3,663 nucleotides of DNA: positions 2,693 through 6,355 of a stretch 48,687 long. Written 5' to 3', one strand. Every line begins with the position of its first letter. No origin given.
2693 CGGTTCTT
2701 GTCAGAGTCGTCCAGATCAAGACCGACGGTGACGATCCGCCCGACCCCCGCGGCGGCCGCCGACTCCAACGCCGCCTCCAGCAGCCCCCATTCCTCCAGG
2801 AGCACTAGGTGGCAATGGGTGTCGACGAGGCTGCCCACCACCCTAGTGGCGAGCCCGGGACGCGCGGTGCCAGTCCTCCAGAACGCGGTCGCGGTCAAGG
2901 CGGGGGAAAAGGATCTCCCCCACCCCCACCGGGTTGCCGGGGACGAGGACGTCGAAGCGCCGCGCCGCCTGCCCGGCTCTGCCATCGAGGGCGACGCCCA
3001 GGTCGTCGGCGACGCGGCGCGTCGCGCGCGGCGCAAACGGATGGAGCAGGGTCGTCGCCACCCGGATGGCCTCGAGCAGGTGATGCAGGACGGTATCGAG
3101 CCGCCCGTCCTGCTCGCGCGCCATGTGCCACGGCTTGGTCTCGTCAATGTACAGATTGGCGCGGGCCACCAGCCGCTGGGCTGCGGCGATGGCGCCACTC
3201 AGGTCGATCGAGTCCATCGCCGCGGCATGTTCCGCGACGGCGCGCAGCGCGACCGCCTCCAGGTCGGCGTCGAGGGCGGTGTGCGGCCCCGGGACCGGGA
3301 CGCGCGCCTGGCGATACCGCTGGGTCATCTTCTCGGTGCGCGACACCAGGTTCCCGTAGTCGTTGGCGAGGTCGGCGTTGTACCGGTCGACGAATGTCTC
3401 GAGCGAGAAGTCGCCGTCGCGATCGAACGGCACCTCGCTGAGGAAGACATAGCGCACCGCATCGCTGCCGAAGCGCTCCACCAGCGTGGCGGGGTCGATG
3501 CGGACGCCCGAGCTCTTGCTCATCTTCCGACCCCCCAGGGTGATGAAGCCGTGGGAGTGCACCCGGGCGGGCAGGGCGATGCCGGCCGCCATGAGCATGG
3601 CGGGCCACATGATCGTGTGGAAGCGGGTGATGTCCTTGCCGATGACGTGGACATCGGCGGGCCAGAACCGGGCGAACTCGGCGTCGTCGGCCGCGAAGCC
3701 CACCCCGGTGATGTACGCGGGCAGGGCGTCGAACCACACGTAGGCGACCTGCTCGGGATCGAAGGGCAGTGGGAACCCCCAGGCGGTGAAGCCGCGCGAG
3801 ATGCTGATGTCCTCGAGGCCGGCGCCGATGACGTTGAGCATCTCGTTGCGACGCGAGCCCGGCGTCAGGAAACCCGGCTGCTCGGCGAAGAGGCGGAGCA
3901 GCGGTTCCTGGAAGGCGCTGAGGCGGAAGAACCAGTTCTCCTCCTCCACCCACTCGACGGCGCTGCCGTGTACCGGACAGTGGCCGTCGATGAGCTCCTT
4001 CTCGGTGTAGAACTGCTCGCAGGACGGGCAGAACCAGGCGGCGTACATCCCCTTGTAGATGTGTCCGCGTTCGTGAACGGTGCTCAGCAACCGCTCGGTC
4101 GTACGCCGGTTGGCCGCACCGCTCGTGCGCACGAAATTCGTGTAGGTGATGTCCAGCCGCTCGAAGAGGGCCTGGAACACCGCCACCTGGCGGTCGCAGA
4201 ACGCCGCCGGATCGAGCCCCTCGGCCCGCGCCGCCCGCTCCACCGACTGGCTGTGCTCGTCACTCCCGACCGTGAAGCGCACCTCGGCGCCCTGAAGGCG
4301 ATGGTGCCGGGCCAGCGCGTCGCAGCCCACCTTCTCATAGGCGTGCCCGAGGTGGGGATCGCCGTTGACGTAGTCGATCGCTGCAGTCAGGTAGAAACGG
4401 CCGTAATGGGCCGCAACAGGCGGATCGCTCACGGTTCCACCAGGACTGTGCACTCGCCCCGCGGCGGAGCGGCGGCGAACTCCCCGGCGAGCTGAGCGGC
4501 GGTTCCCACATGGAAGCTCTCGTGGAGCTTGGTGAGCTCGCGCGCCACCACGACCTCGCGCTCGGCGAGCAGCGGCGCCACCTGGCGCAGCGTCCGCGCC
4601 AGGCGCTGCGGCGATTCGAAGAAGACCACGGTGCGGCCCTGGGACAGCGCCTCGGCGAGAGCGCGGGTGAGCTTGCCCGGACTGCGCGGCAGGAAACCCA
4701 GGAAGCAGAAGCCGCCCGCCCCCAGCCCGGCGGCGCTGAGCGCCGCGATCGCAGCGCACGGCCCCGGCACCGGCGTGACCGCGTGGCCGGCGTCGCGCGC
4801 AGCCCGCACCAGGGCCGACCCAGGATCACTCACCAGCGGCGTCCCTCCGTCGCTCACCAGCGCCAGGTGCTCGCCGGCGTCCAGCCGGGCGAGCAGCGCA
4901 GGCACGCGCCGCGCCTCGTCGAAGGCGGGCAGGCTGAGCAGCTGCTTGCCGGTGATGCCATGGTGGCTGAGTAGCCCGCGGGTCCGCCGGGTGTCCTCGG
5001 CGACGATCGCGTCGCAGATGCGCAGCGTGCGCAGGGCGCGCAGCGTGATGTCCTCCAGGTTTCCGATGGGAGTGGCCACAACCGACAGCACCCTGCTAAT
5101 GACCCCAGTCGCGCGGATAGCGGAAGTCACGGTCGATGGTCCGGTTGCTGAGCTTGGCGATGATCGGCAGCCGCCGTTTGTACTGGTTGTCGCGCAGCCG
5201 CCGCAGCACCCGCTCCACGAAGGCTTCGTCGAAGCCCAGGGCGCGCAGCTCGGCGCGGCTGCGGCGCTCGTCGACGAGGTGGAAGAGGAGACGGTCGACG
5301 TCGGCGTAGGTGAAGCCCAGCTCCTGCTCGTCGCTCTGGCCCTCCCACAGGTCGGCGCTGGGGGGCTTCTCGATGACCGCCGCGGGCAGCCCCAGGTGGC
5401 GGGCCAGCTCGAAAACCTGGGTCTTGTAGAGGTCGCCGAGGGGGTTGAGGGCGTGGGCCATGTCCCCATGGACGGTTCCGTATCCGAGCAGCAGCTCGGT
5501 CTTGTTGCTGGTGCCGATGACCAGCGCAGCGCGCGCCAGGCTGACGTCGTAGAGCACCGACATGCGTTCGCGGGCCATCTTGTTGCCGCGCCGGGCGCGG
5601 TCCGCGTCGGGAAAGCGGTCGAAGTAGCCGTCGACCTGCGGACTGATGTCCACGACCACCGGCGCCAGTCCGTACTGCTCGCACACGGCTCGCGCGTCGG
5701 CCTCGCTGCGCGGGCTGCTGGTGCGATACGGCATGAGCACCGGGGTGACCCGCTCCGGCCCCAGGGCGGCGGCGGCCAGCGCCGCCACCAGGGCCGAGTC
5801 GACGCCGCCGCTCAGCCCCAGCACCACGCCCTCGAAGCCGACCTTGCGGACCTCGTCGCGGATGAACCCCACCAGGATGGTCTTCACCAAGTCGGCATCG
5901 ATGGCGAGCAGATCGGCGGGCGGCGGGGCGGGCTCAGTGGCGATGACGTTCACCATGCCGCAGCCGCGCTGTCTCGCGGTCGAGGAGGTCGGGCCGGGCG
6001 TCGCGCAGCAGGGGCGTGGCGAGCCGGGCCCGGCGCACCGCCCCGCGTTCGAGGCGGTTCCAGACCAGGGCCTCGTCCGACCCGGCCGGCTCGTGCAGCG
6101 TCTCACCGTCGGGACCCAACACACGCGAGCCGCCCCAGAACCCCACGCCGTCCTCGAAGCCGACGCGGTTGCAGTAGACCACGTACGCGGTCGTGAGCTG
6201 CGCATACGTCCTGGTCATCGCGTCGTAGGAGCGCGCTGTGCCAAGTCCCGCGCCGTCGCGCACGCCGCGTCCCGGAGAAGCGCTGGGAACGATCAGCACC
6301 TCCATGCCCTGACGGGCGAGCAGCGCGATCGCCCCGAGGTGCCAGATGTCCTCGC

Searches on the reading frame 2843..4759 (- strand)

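Call 37: search_protein_families(library=pfam, proteins=[window:2843-4759:-], max_evalue=0.00001)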
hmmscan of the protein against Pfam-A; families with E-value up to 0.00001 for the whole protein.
window:2843-4759:- (638 aa): 4 families
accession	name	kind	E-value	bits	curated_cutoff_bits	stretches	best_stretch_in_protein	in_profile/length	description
PF09334.17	tRNA-synt_1g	-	8.3e-102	341.3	20.1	2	255-475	163-390/391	tRNA synthetases class I (M)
PF00133.28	tRNA-synt_1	-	8.9e-28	97.6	22.7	2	338-442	298-404/414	tRNA synthetases class I (I, L, M and V)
PF19303.5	Anticodon_3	-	2.1e-11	44.4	23.5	1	487-631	1-144/152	Anticodon binding domain of methionyl tRNA ligase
PF01406.26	tRNA-synt_1e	-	5.4e-08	33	27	0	131-237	19-124/301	tRNA synthetases class I (C) catalytic domain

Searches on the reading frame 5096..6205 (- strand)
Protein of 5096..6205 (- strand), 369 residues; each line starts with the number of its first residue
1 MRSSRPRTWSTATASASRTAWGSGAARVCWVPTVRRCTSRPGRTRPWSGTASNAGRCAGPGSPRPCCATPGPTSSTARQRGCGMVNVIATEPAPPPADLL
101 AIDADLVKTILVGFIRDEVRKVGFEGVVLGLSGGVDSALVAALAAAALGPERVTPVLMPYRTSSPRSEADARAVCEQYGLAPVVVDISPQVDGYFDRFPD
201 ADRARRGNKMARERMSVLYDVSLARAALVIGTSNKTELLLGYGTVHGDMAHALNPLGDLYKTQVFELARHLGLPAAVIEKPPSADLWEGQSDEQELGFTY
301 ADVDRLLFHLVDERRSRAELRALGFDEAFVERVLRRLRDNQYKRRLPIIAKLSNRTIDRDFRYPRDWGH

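Call 37: search_protein_families(library=pfam, proteins=[window:5096-6205:-], max_evalue=0.00001)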
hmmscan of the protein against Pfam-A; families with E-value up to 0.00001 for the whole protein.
window:5096-6205:- (369 aa): 1 family
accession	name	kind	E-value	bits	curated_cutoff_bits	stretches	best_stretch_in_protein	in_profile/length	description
PF02540.23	NAD_synthase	-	1.1e-77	260.9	21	1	111-347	5-242/242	NAD synthase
